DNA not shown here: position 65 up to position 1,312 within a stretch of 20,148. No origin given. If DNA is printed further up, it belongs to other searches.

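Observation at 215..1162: Integrase-linked AT-rich cargo: 315-aa polytopic membrane protein apparently co-transcribed downstream of a tyrosine integrase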

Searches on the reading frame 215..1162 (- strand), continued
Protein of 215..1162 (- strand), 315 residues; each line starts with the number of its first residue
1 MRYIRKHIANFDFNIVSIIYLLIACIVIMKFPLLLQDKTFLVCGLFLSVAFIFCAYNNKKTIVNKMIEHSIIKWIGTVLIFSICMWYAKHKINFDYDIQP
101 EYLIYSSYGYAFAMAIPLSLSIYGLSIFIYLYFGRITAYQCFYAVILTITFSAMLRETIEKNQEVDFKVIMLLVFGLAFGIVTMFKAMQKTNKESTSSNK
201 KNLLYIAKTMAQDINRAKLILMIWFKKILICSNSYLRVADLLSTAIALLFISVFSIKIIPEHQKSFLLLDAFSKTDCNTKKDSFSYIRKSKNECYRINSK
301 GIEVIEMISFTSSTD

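Call 49: find_encoding_contigs(protein=P0033, flank=8000, max_places=3)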
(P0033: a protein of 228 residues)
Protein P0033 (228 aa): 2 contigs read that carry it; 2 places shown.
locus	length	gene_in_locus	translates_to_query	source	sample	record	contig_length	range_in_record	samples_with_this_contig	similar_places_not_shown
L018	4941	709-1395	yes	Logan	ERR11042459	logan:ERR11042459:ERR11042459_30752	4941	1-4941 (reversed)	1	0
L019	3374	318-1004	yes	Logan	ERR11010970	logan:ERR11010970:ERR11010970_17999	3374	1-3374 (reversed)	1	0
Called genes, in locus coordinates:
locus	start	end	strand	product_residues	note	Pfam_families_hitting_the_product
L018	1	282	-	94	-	?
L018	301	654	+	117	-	PF01381:HTH_3 (weak)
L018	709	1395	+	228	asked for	-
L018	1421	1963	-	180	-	-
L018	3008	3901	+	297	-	PF12834:Phage_int_SAM_2, PF12835:Integrase_1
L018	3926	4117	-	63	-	-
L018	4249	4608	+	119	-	-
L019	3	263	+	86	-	?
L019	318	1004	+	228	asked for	-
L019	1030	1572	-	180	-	-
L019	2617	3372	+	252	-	?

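Call 50: find_homologous_proteins(query=A2, max_evalue=0.001)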
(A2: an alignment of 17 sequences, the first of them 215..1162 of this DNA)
Query A2 (17 sequences) (315 aa, profile of the alignment): 20 proteins with E <= 0.001 among 8000 candidates.
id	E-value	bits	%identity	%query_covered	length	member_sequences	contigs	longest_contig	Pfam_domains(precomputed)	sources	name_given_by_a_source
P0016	6.2e-104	365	51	99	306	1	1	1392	-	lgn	-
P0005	1.0e-103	365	57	98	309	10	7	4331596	-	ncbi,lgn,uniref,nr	ncbi:hypothetical protein IFU02_009560 [Pantoea agglomerans]|uniref:hypothetical protein n=1 Tax=Ent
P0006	6.0e-101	355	56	99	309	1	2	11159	-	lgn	-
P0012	3.5e-100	353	55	98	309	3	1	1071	-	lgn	-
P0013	6.5e-100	352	53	98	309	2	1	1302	-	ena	-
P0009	8.1e-100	352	55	99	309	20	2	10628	-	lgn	-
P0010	8.4e-100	352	56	98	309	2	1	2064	-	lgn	-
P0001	5.9e-99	349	96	100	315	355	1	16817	-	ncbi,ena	-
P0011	3.9e-98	346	54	99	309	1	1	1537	-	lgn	-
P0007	5.1e-98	346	56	100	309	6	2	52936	-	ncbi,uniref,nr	ncbi:hypothetical protein [Pantoea stewartii]|uniref:hypothetical protein n=1 Tax=Pantoea stewartii 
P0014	1.4e-97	344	55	98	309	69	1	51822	-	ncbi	ncbi:hypothetical protein ACU9D5_003803 [Cronobacter dublinensis]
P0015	2.3e-96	340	54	99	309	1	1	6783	-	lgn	-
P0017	1.6e-95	338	50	99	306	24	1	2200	-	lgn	-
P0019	3.1e-90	320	43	99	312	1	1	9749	-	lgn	-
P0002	3.8e-85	304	80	91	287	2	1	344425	-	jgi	-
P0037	1.5e-43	167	39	10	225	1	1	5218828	-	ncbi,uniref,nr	ncbi:hypothetical protein RHD99_14765 [Buttiauxella selenatireducens]|uniref:Uncharacterized protein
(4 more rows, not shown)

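Call 51: find_encoding_contigs(protein=P0037, flank=8000, max_places=2)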
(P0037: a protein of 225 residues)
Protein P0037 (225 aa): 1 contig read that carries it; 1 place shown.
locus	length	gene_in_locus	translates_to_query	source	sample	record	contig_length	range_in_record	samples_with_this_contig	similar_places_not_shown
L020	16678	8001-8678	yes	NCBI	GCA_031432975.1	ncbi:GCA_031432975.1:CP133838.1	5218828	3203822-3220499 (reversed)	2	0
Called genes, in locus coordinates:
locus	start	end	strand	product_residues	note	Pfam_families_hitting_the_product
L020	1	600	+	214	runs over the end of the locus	PF07471:Phage_Nu1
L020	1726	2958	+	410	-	PF13356:Arm-DNA-bind_3, PF22022:Phage_int_M, PF00589:Phage_integrase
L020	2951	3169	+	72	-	-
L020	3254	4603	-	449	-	-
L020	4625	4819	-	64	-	-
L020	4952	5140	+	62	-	-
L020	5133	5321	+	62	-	-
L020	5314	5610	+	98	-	-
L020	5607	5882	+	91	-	PF13973:DUF4222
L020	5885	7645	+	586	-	PF08706:D5_N, PF19263:DUF5906, PF03288:Pox_D5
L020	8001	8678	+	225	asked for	-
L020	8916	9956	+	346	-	PF03864:Phage_cap_E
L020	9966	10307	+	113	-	PF02924:HDPD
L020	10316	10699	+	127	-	PF05930:Phage_AlpA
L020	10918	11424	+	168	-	PF07471:Phage_Nu1, PF07278:DUF1441 (weak)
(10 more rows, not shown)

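Call 52: find_encoding_contigs(protein=P0028, flank=8000, max_places=2)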
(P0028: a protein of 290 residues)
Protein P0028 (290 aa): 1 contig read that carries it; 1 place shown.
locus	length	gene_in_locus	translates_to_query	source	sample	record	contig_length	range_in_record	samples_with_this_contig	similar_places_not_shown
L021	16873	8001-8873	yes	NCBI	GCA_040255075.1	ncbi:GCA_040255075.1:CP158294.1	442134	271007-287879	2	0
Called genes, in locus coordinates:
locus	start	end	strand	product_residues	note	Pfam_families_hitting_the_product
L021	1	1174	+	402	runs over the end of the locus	PF02463:SMC_N (weak), PF13175:AAA_15, PF13476:AAA_23, PF13304:AAA_21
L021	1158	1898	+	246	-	-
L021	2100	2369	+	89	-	PF01527:HTH_Tnp_1 (weak)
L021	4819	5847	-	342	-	PF02086:MethyltransfD12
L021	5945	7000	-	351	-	PF12183:NotI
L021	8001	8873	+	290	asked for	-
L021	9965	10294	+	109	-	-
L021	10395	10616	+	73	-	-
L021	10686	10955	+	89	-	-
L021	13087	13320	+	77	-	-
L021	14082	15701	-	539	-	PF14690:Zn_ribbon_ISL3 (weak), PF01610:DDE_Tnp_ISL3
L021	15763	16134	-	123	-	-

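Call 53: find_encoding_contigs(protein=P0032, flank=8000, max_places=2)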
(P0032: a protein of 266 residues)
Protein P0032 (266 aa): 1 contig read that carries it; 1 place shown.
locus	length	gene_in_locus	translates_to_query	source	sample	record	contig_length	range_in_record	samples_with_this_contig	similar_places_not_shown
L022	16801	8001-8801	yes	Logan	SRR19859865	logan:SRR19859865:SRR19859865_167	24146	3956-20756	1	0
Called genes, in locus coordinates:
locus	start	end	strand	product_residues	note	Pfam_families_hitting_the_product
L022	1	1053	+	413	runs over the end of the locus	PF01266:DAO, PF07992:Pyr_redox_2 (faint)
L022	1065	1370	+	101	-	PF04267:SoxD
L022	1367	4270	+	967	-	PF13510:Fer2_4, PF00890:FAD_binding_2, PF03486:HI0933_like (weak), PF07992:Pyr_redox_2, PF12831:FAD_oxidored, PF17806:SO_alpha_A3, PF01571:GCV_T, PF08669:GCV_T_C, +3 more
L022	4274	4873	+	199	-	PF01571:GCV_T (faint)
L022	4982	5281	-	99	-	PF11275:DUF3077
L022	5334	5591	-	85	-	-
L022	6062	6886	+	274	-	-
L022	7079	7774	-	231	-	PF01966:HD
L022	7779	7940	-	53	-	PF11661:DUF2986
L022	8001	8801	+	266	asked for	-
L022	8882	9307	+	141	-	-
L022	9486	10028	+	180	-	PF03928:HbpS-like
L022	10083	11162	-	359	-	PF05145:AbrB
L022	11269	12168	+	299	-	PF00126:HTH_1, PF03466:LysR_substrate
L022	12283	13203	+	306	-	PF04960:Glutaminase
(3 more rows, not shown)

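Call 71: search_protein_families(library=pfam, alignment_id=A2, max_evalue=1)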
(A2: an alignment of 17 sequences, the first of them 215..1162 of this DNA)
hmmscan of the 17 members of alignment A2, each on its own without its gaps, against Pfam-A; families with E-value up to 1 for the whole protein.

A. member 1, window:215-1162:- (315 aa): 1 family
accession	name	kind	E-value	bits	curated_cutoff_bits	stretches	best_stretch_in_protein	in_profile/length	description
PF00892.27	EamA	-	0.0025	18.6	28.2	1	111-193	5-89/135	EamA-like transporter family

B. families by the number of members that match (of 17 scanned): 14 families
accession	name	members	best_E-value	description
PF00822.25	PMP22_Claudin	3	0.00021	PMP-22/EMP/MP20/Claudin family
PF00892.27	EamA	1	0.0025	EamA-like transporter family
PF05940.17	NnrS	1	0.0025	NnrS protein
PF16079.10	Phage_holin_5_2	1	0.027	Phage holin family Hol44, in holin superfamily V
PF06738.18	ThrE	1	0.042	Putative threonine/serine exporter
PF13056.11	DUF3918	1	0.072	Protein of unknown function (DUF3918)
PF07954.16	DUF1689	1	0.11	Protein of unknown function (DUF1689)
PF07889.17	DUF1664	1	0.19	Protein of unknown function (DUF1664)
PF07019.17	EMC6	1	0.21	EMC6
PF11241.13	DUF3043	1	0.24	Protein of unknown function (DUF3043)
PF02361.21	CbiQ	1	0.27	Cobalt transport protein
PF11431.13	Transport_MerF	1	0.31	Membrane transport protein MerF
PF04932.20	Wzy_C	1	0.35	O-Antigen ligase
PF12046.13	CCB1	1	0.35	Cofactor assembly of complex C subunit B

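Call 78: fold_search(model_id=the predicted structure, library=pdb)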
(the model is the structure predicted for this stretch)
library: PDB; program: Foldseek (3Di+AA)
matches with E <= 10: 132; with E <= 0.001: 0
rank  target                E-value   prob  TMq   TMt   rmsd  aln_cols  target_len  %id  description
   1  7sqc_1W               4.9e-01  0.09  0.13  0.16  36.0       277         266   13  Ciliary C1 central pair apparatus isolated from Chlamydomonas reinhardtii (released 2022-04-13)
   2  6r72_B                8.7e-01  0.06  0.15  0.11  29.9       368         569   11  Crystal structure of BmrA-E504A in an outward-facing conformation (released 2020-05-06)
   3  9cus_C                9.6e-01  0.03  0.12  0.08  26.0       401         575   13  BmrCD in the outward-facing conformation bound to Hoechsts (released 2025-08-13)
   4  8hf6_A                1.3e+00  0.08  0.17  0.11  20.4       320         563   12  Cryo-EM structure of nucleotide-bound ComA E647Q mutant (released 2023-10-04)
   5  6r72_D                1.7e+00  0.04  0.17  0.11  28.2       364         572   12  Crystal structure of BmrA-E504A in an outward-facing conformation (released 2020-05-06)
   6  8rsr                  1.8e+00  0.04  0.13  0.11  23.3       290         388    8  Crystal structure of marine actinobacteria clade rhodopsin (MAR) - human GTPase Arf1 (L8K,Q71L) chimera; N state (released 2025-04-02)
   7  9o9d_A                2.0e+00  0.04  0.13  0.08  20.2       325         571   11  Transporter associated with antigen processing (TAP) EQ mutant bound to the viral protein bUL49.5 in the outward-facin (released 2025-09-10)
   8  4wid_B                2.4e+00  0.06  0.19  0.18  32.5       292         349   12  Crystal structure of the immediate-early 1 protein (IE1) at 2.31 angstrom (tetragonal form after crystal dehydration) (released 2014-10-29)
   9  7xxy_A                2.7e+00  0.23  0.09  0.19   6.2        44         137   11  Macaca mulatta galectin-10/Charcot-Leyden crystal protein with lactose (released 2023-04-12)
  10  7sqc_1Y               2.7e+00  0.06  0.16  0.19  34.4       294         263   11  Ciliary C1 central pair apparatus isolated from Chlamydomonas reinhardtii (released 2022-04-13)
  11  6rw8_A                2.8e+00  0.06  0.18  0.03  46.0       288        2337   14  Cryo-EM structure of Xenorhabdus nematophila XptA1 (released 2019-10-23)
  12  7wu3_R                3.0e+00  0.07  0.18  0.19  24.9       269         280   14  Cryo-EM structure of the adhesion GPCR ADGRF1 in complex with miniGs (released 2022-04-27)
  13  9n66_A                3.0e+00  0.04  0.14  0.10  18.9       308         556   10  Transporter associated with antigen processing (TAP) bound to ATP and ADP in the outward-facing open state (released 2025-09-03)
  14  7q37                  3.0e+00  0.04  0.12  0.17  21.0       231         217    9  Crystal structure of proton pump MAR rhodopsin pressurized with krypton (released 2022-04-27)
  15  7ru6_A                3.1e+00  0.03  0.12  0.12  20.0       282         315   15  Cryo-EM structure of the HIV-1 restriction factor human SERINC3 (released 2022-08-24)
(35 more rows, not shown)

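Call 81: search_protein_families(library=phrogs, alignment_id=A2, max_evalue=0.1)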
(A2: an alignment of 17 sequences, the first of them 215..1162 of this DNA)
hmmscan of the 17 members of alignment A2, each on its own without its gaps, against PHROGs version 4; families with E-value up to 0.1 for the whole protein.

A. member 1, window:215-1162:- (315 aa): 1 family
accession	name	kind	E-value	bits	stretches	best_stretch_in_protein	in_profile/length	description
phrog_26661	-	unknown function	4.9e-24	85.9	2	14-182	18-186/296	-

B. families by the number of members that match (of 17 scanned): 9 families
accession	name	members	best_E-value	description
phrog_26661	-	14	2.1e-78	-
phrog_6241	-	1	0.0074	-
phrog_28148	-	1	0.0091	-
phrog_1129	-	1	0.014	holin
phrog_10813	-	1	0.015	holin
phrog_6981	-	1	0.017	-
phrog_34551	-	1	0.053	-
phrog_31767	-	1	0.072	-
phrog_14197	-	1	0.078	membrane protein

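Call 84: get_annotated_region(hit=H26, flank=9000)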
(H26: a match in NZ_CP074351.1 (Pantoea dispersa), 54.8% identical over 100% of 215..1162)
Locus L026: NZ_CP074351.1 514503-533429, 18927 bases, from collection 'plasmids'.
description: Pantoea dispersa strain YSD_J2 plasmid unnamed, complete sequence
organism: Pantoea dispersa (NCBI taxid 59814)
taxonomy: Bacteria; Pseudomonadota; Gammaproteobacteria; Enterobacterales; Erwiniaceae; Pantoea; Pantoea dispersa
host: -; source: tissue sample,leaves; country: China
typing (MOB-suite, as given by PLSDB): non-mobilizable; replicon rep_cluster_1232
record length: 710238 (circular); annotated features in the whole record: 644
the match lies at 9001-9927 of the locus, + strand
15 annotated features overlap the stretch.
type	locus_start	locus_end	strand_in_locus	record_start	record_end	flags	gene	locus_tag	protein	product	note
CDS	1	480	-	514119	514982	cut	-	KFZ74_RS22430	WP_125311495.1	substrate-binding domain-containing protein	-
CDS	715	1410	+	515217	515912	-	-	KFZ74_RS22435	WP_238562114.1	hypothetical protein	-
CDS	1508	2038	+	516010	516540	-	blc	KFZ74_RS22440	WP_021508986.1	outer membrane lipoprotein Blc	-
CDS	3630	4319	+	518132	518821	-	-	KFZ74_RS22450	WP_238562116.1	hypothetical protein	-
CDS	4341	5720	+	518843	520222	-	-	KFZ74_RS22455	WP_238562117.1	DUF6602 domain-containing protein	-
CDS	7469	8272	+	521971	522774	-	-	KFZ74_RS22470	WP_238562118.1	toll/interleukin-1 receptor domain-containing protein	GO:0007165 - signal transduction [Evidence IEA]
CDS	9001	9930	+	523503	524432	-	-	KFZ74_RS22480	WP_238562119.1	hypothetical protein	-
CDS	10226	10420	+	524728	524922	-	-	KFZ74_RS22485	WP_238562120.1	hypothetical protein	-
CDS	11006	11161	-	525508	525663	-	-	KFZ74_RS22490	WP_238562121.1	hypothetical protein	-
CDS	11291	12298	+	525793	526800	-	-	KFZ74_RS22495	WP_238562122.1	hypothetical protein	-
CDS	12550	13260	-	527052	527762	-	-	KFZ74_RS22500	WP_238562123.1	YnfC family lipoprotein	-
CDS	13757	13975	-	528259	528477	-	-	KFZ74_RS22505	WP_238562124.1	hypothetical protein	-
CDS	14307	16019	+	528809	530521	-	-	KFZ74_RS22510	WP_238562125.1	ATP-binding cassette domain-containing protein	-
CDS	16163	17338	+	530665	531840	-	-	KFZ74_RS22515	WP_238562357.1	efflux RND transporter periplasmic adaptor subunit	GO:0006810 - transport [Evidence IEA]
CDS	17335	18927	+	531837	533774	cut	-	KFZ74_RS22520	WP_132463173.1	MacB family efflux pump subunit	-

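Call 88: find_related_loci(query=A1, collection=viral_contigs, flank=8000)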
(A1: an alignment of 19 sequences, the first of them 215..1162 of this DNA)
Query A1 (315 aa) in viral_contigs; peptide patterns used: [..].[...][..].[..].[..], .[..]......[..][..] (x = any residue, [..] = any of these).
92 stretches matched a pattern, but none encodes a relative of the query by tblastn (E <= 1e-3).

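Call 102: list_cluster_members(proteins=[window:215-1162:-, L025:8104-8991:-, L024:7567-8964:-, L012:1806-2735:+])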
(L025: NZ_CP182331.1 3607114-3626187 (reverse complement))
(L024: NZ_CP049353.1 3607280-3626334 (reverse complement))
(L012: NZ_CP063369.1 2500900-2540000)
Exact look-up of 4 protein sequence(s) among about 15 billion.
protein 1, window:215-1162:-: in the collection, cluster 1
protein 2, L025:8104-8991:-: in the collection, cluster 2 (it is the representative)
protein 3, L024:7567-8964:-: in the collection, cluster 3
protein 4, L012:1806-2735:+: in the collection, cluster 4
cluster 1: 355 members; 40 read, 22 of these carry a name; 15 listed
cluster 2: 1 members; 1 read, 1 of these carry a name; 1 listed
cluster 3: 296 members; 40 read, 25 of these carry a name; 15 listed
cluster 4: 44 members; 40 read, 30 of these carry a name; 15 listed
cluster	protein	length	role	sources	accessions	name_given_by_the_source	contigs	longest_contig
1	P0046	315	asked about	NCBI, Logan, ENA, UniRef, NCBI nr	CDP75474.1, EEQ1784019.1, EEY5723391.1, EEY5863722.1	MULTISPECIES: hypothetical protein [Enterobacteriaceae] | Uncharacterized protein n=3 Tax=Enterobacteriaceae TaxID=543 RepID=A0ABD7ANJ8_9ENTR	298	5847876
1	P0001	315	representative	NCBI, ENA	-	-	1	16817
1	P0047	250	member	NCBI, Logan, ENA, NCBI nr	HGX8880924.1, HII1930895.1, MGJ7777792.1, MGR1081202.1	hypothetical protein ACTZKI_17920 [Escherichia coli] | hypothetical protein [Escherichia coli]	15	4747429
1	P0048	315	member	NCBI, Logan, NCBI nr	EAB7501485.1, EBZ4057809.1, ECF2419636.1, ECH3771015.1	hypothetical protein ACEK17_000407 [Salmonella enterica subsp. enterica serovar Newport] | hypothetical protein [Salmonella enterica subsp. enterica]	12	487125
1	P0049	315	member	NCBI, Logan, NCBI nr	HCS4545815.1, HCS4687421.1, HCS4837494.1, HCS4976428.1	TPA: hypothetical protein ORS99_003857 [Escherichia coli] | hypothetical protein [Escherichia coli]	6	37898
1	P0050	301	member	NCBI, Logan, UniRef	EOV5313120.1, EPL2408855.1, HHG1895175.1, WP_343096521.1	hypothetical protein [Klebsiella pneumoniae] | hypothetical protein n=1 Tax=Klebsiella pneumoniae TaxID=573 RepID=UPI0031B62383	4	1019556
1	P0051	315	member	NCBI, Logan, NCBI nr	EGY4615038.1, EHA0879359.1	hypothetical protein JHT71_003988 [Salmonella enterica] | hypothetical protein [Salmonella enterica]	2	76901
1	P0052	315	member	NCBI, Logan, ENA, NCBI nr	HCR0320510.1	TPA: hypothetical protein OMS40_001615 [Klebsiella aerogenes] | hypothetical protein [Klebsiella aerogenes]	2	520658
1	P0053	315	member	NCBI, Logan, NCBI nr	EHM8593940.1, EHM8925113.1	hypothetical protein KG752_002800 [Salmonella enterica] | hypothetical protein [Salmonella enterica]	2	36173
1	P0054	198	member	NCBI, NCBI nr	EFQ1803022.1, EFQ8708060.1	hypothetical protein H1L22_003477, partial [Salmonella enterica] | hypothetical protein [Salmonella enterica]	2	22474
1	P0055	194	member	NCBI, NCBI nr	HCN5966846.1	TPA: hypothetical protein N6Y96_004467, partial [Escherichia coli] | hypothetical protein [Escherichia coli]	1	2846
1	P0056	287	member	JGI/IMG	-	hypothetical protein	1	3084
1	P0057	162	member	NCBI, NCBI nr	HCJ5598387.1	TPA: hypothetical protein NU274_004512, partial [Escherichia coli] | hypothetical protein [Escherichia coli]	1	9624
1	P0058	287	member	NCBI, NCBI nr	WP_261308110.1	hypothetical protein [Enterobacter roggenkampii]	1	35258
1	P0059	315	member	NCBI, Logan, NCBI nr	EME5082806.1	hypothetical protein VYS03_002762 [Klebsiella aerogenes] | hypothetical protein [Klebsiella aerogenes]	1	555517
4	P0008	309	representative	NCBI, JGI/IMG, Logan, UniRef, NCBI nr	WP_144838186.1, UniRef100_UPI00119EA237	hypothetical protein [Leclercia adecarboxylata] | hypothetical protein n=1 Tax=Leclercia adecarboxylata TaxID=83655 RepID=UPI00119EA237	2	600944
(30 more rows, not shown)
